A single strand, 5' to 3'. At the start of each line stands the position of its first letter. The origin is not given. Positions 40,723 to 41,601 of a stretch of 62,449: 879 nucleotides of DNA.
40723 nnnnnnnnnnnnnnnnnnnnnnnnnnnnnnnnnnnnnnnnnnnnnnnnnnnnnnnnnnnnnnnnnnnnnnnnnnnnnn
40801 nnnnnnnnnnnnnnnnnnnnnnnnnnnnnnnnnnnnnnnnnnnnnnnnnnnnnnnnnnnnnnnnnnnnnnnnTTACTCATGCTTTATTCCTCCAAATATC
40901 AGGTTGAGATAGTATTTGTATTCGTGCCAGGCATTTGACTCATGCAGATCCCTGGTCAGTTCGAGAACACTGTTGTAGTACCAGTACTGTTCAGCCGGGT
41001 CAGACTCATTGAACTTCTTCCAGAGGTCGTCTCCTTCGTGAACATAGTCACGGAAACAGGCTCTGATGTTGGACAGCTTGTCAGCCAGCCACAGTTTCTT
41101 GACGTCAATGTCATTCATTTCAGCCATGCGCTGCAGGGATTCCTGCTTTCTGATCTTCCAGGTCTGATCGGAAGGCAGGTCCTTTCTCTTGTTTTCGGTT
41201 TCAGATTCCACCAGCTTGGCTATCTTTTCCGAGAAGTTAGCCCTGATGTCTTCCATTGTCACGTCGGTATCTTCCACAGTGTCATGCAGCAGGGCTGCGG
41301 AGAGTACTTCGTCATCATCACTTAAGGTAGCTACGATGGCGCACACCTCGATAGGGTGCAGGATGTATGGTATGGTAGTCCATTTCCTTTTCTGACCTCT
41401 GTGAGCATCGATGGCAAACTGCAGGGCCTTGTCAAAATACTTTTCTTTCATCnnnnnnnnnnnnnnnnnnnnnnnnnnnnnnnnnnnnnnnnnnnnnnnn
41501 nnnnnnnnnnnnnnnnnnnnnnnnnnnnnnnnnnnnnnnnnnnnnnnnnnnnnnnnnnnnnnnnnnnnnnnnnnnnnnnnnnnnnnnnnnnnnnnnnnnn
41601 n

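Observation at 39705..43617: Sigma-less partner-switching operon with enzymatic outputs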

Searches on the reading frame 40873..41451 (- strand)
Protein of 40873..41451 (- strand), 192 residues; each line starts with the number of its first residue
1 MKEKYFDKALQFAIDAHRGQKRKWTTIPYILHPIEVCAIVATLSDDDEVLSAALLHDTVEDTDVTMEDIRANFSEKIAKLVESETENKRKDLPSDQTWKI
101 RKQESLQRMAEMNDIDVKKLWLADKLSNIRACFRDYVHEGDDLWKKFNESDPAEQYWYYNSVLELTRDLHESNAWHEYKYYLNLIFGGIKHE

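Call 3: search_protein_families(library=pfam, proteins=[window:40873-41451:-], max_evalue=0.01)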
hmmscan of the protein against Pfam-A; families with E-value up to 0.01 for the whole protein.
window:40873-41451:- (192 aa): 2 families
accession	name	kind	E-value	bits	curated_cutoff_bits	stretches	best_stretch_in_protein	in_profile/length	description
PF13328.12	HD_4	-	5.3e-23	81.9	27.2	1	9-146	1-148/156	HD domain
PF01966.28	HD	-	1.3e-06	29.1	22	1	30-128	2-115/116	HD domain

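Call 4: search_protein_families(library=ncbifam, proteins=[window:40873-41451:-], max_evalue=0.01)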
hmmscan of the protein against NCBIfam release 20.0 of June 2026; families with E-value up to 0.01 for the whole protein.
window:40873-41451:- (192 aa): 3 families
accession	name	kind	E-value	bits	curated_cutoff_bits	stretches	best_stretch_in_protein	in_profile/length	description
TIGR00691.1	spoT_relA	subfamily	1.8e-27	96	499.2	1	9-131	1-121/687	RelA/SpoT family protein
NF008303.0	PRK11092.1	equivalog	2.5e-21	75.6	947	1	6-131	23-146/702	bifunctional GTP diphosphokinase/guanosine-3',5'-bis pyrophosphate 3'-pyrophosphohydrolase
NF008124.0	PRK10872.1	equivalog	0.0027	16.3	728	1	30-86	56-112/744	GTP diphosphokinase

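Call 21: search_solved_structures(query=window:40873-41451:-, max_evalue=0.001, show_alignments=1)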
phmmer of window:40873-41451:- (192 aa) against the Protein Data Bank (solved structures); distinct sequences matched with E-value up to 0.001: 22.
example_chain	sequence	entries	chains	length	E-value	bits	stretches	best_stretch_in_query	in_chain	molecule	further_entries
4yf1_A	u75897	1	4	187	6.6e-26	94.5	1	5-162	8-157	Lmo0812 protein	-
7qoe_A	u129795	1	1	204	8.8e-23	84.3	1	4-166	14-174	HDc domain-containing protein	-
7qoc_A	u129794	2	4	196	3e-21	79.3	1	7-166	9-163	Guanosine polyphosphate pyrophosphohydrolases/synthetases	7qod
8acu_A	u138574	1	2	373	9.3e-20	74.5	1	5-131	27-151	GTP pyrophosphokinase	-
6yxa_A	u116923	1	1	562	1.7e-19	73.6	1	5-131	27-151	GTP pyrophosphokinase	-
7oiw_A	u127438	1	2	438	1.4e-17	67.3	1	4-131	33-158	GTP pyrophosphokinase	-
6s2t_A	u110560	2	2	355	8.3e-17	64.8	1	8-131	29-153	(P)ppGpp synthetase I, SpoT/RelA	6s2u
7ohg_A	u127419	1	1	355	8.3e-17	64.8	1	8-131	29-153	Guanosine-3',5'-bis(Diphosphate) 3'-pyrophosphohydrolase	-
6s2v_A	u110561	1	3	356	8.4e-17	64.8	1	8-131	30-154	(P)ppGpp synthetase I, SpoT/RelA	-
3nr1_A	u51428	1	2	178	8.9e-16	61.5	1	8-134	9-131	HD domain-containing protein 3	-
1vj7_A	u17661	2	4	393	1.6e-15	60.7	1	5-131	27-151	Bifunctional RELA/SPOT | Bifunctional (p)ppGpp synthase/hydrolase RelA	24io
5vxa_A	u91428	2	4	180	8.7e-15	58.2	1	8-134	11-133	Guanosine-3',5'-bis(diphosphate) 3'-pyrophosphohydrolase MESH1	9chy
3nqw_A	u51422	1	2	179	3.7e-14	56.2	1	6-131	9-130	CG11900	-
7qps_A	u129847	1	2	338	7.5e-14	55.2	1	9-128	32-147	ACT domain protein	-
7qpr_A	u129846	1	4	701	2.1e-13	53.7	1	9-128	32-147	ACT domain protein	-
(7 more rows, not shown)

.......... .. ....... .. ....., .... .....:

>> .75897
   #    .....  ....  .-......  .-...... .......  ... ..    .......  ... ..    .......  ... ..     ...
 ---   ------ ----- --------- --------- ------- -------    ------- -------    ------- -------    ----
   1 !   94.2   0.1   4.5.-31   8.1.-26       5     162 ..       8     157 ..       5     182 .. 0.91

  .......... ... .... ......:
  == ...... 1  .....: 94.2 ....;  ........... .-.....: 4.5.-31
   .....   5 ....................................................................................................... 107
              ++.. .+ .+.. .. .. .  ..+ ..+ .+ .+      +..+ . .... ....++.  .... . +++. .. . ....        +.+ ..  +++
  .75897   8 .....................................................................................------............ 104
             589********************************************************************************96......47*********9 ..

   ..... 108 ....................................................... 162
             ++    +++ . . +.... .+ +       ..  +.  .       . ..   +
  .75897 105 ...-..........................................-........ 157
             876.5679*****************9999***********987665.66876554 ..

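Call 52: find_homologous_proteins(query=window:40873-41451:-)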
Query window:40873-41451:- (192 aa): 612 proteins with E <= 0.001 among 721 candidates; the best 120 are listed.
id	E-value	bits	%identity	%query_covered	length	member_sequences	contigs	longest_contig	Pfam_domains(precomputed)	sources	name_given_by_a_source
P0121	2.6e-122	424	98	100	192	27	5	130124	PF13328.13,PF01966.29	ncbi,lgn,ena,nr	ncbi:MAG: bifunctional (p)ppGpp synthetase/guanosine-3',5'-bis(diphosphate) 3'-pyrophosphohydrolase 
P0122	3.2e-105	368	82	98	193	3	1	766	PF13328.13,PF01966.29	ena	-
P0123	6.7e-93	328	79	98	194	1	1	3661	PF13328.13,PF01966.29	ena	-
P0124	9.9e-77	275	66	98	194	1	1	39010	PF13328.13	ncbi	-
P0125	6.0e-76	273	63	99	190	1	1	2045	PF13328.13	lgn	-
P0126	8.4e-66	239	55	98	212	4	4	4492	PF13328.13,PF01966.29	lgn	-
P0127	2.0e-65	238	58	98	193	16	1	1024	PF13328.13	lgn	-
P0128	8.6e-65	236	59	97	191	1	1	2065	PF13328.13,PF01966.29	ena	-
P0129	7.5e-63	230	56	94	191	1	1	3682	PF13328.13,PF01966.29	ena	-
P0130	8.6e-63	230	55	96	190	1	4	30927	PF13328.13,PF01966.29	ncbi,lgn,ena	-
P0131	3.4e-61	224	53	97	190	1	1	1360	PF13328.13,PF01966.29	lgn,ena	-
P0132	3.5e-61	224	53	95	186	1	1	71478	PF13328.13,PF01966.29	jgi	-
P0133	8.7e-61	223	54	95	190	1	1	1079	PF13328.13,PF01966.29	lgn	-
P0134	4.4e-60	221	53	94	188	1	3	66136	PF13328.13,PF01966.29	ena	-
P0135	8.3e-60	220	52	96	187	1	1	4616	PF13328.13,PF01966.29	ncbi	-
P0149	5.1e-58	214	52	96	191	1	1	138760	PF13328.13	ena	-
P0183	3.2e-55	205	50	96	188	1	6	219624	PF13328.13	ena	-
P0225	5.7e-54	201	49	94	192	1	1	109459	PF13328.13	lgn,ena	-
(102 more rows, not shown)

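Call 53: find_encoding_contigs(protein=P0183, flank=5000, max_places=1)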
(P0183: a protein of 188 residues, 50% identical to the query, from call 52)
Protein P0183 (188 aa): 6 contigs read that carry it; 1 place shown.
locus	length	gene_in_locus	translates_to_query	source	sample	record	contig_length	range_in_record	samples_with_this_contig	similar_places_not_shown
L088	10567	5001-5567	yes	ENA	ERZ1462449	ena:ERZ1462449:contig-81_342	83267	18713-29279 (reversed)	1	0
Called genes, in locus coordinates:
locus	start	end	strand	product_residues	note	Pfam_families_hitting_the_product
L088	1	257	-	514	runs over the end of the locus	-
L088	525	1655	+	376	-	-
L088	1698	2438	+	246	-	PF00481:PP2C, PF13672:PP2C_2, PF07228:SpoIIE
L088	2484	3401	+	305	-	-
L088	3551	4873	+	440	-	PF14262:Cthe_2159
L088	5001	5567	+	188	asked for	PF13328:HD_4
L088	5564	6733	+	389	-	PF01740:STAS, PF13466:STAS_2, PF01636:APH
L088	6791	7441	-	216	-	-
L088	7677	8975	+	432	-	PF02492:cobW, PF07683:CobW_C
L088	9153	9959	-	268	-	PF00702:Hydrolase, PF08282:Hydrolase_3, PF12710:HAD (faint), PF13419:HAD_2 (faint), PF05116:S6PP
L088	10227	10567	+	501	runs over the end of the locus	PF00501:AMP-binding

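Call 54: find_encoding_contigs(protein=P0149, flank=5000, max_places=1)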
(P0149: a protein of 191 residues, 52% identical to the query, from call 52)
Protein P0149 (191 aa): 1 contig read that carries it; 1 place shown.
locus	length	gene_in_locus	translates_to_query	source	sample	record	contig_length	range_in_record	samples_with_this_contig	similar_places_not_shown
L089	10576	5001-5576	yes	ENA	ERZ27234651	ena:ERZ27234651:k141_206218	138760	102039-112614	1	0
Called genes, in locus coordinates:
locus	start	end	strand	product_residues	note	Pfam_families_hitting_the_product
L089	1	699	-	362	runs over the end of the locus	PF00579:tRNA-synt_1b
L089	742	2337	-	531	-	PF00009:GTP_EFTU, PF01926:MMR_HSR1 (weak), PF22042:EF-G_D2, PF03144:GTP_EFTU_D2, PF16658:RF3_C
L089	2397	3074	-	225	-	PF00571:CBS (faint)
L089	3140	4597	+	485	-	PF07228:SpoIIE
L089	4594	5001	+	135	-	PF13581:HATPase_c_2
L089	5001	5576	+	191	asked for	PF13328:HD_4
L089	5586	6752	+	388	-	PF01740:STAS, PF13466:STAS_2, PF01636:APH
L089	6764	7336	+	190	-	PF12850:Metallophos_2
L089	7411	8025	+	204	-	PF00485:PRK, PF01121:CoaE (faint), PF13238:AAA_18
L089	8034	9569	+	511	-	PF00005:ABC_tran, PF13304:AAA_21 (faint), PF00005:ABC_tran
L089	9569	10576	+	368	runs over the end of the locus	PF02653:BPD_transp_2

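Call 55: find_encoding_contigs(protein=P0225, flank=5000, max_places=1)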
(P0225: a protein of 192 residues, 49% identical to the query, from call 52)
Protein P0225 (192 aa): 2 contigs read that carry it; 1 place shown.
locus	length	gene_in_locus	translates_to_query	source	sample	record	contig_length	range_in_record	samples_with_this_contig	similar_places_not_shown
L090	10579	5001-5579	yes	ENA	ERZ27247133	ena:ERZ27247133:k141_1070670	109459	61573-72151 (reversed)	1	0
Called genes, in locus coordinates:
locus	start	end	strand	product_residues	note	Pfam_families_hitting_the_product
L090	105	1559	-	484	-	-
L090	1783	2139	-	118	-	PF07892:DUF1667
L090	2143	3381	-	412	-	PF00070:Pyr_redox (faint), PF00890:FAD_binding_2 (weak), PF01134:GIDA (faint), PF01266:DAO (weak), PF07992:Pyr_redox_2, PF12831:FAD_oxidored, PF13450:NAD_binding_8 (weak), PF13738:Pyr_redox_3 (weak), +2 more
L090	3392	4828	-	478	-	PF01266:DAO, PF07992:Pyr_redox_2 (faint), PF13450:NAD_binding_8 (weak), PF04324:Fer2_BFD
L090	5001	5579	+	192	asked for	PF13328:HD_4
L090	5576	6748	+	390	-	PF01740:STAS, PF01636:APH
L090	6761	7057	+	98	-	PF01740:STAS, PF13466:STAS_2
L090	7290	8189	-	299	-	PF00722:Glyco_hydro_16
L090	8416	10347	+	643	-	PF00330:Aconitase, PF00694:Aconitase_C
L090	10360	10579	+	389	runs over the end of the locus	PF00180:Iso_dh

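Call 56: find_encoding_contigs(protein=P0132, flank=5000, max_places=1)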
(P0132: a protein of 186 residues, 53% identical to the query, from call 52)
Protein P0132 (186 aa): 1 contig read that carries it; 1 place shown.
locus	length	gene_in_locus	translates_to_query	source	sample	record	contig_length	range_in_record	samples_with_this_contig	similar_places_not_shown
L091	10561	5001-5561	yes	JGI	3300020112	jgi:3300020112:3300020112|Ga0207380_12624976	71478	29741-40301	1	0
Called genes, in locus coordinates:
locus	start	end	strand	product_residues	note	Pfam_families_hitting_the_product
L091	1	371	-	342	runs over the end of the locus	-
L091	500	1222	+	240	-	PF09335:VTT_dom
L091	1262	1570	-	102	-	PF00085:Thioredoxin, PF00578:AhpC-TSA (weak), PF08534:Redoxin (faint), PF13098:Thioredoxin_2, PF13905:Thioredoxin_8 (faint)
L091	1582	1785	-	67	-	PF02943:FeThRed_B (weak)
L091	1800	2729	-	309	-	PF13228:DUF4037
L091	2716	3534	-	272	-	PF24885:TPR_NPHP3 (weak), PF00515:TPR_1 (faint), PF07719:TPR_2 (faint), PF10602:RPN7 (faint), PF13176:TPR_7 (faint), PF13424:TPR_12, PF13181:TPR_8 (faint), PF13424:TPR_12 (weak), +1 more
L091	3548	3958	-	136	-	PF01327:Pep_deformylase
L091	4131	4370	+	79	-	-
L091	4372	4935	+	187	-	PF01812:5-FTHF_cyc-lig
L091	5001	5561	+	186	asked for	PF13328:HD_4, PF01966:HD (weak)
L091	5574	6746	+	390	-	PF01740:STAS, PF01636:APH, PF01633:Choline_kinase (weak)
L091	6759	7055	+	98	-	PF01740:STAS, PF13466:STAS_2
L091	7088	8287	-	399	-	PF00275:EPSP_synthase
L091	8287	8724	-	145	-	PF01220:DHquinase_II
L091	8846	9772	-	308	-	PF01145:Band_7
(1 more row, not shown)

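Call 57: search_protein_families(library=padloc, proteins=[window:40873-41451:-], max_evalue=0.01)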
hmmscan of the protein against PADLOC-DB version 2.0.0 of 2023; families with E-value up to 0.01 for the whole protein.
window:40873-41451:- (192 aa): 0 families
